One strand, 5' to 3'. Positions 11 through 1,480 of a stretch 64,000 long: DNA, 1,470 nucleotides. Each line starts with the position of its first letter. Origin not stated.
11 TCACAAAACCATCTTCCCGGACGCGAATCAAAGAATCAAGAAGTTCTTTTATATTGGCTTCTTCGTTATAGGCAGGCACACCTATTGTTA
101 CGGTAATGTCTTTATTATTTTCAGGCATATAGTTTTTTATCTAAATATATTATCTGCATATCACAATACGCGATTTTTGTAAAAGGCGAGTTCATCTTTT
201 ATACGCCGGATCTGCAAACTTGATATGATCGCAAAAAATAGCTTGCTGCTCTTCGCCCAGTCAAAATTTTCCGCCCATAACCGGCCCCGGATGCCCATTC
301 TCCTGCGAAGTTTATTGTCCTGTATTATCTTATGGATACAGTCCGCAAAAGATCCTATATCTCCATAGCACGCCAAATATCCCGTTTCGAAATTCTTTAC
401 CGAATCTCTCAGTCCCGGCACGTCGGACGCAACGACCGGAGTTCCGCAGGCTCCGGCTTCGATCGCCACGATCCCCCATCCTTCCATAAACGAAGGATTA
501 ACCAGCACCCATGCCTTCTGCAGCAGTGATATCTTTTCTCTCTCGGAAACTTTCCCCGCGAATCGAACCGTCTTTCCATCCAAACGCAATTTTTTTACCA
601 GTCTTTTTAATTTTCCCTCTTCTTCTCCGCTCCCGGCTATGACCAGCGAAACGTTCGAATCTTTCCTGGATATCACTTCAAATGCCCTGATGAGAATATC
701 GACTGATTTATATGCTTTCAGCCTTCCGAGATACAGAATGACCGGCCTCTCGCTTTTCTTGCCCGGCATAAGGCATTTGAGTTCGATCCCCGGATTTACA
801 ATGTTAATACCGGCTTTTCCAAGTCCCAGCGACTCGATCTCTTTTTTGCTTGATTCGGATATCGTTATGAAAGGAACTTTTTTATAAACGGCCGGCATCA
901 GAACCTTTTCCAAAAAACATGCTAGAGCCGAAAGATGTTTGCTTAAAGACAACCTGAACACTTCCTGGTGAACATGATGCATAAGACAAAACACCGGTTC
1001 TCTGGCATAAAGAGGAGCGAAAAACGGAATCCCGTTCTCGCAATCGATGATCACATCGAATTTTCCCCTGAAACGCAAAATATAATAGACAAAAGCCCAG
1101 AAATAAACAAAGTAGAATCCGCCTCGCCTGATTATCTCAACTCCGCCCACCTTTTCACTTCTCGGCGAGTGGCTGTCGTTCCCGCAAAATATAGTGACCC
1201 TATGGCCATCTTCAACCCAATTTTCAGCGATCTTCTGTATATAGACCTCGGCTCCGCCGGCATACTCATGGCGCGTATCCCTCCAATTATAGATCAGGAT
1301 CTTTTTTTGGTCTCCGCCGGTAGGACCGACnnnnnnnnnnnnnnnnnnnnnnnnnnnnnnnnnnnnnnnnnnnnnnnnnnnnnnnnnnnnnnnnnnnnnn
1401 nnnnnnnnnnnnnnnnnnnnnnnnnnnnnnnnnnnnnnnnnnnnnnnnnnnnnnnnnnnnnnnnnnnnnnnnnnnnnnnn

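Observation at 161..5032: All-in-one polysaccharide synthase: GT2 + processive GT2 (QRxRW) + Wzx-like exporter + GT4 in one 1623-aa polypeptide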

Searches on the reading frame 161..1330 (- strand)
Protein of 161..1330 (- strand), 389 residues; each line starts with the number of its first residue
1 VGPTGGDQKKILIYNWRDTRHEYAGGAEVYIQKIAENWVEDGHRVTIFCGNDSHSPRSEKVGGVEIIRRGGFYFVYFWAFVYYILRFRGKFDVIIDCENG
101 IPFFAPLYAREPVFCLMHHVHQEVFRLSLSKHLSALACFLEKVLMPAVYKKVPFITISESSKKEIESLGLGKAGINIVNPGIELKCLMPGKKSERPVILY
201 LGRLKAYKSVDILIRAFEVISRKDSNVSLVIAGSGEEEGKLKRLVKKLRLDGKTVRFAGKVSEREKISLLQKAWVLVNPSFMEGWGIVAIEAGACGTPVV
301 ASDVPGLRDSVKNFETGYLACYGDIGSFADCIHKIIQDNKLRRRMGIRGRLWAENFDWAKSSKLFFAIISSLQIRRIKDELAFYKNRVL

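Call 50: search_solved_structures(query=window:161-1330:-, max_evalue=0.00001)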
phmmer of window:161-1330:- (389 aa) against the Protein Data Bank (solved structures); distinct sequences matched with E-value up to 0.00001: 69 (the best 60 are shown).
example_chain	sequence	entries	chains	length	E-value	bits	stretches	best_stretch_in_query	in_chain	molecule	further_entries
6kih_A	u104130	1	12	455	5.2e-21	78.1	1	192-359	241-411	Tll1590 protein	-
3c4q_A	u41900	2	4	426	5.8e-18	68.1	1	195-364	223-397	Predicted glycosyltransferases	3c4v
3c48_A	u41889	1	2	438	6.2e-18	68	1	195-364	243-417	Predicted glycosyltransferases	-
4n9w_A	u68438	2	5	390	8.3e-17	64.3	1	23-379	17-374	GDP-mannose-dependent alpha-(1-2)-phosphatidylinositol mannosyltransferase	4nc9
2gej_A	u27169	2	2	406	9.3e-17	64.1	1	23-379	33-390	PHOSPHATIDYLINOSITOL MANNOSYLTRANSFERASE (PimA)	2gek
2jjm_A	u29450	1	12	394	1.7e-16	63.3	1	194-351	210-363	GLYCOSYL TRANSFERASE, GROUP 1 FAMILY PROTEIN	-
3mbo_A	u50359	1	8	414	1.9e-16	63.1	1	194-351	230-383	Glycosyltransferase, group 1 family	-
7qsg_A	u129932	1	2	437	1.2e-14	57.3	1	147-363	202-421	D-inositol 3-phosphate glycosyltransferase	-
2bis_A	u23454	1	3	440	1.9e-14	56.6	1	194-366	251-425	GLGA GLYCOGEN SYNTHASE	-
3fro_A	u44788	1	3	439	2.3e-14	56.3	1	194-366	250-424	GlgA glycogen synthase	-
8dvz_A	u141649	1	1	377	2.9e-14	55.9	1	193-368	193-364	N, N'-diacetylbacillosaminyl-diphospho-undecaprenol alpha-1,3-N-acetylgalactosaminyltransf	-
3l01_A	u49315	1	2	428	3.2e-14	55.8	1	194-365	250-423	GlgA glycogen synthase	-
9m88_C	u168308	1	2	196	1.5e-13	53.6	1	194-337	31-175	Glycogen synthase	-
2bfw_A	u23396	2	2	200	1.6e-13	53.5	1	194-337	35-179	GLGA GLYCOGEN SYNTHASE | PGS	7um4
8dqd_A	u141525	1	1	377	2e-13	53.2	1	193-368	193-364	N, N'-diacetylbacillosaminyl-diphospho-undecaprenol alpha-1,3-N-acetylgalactosaminyltransf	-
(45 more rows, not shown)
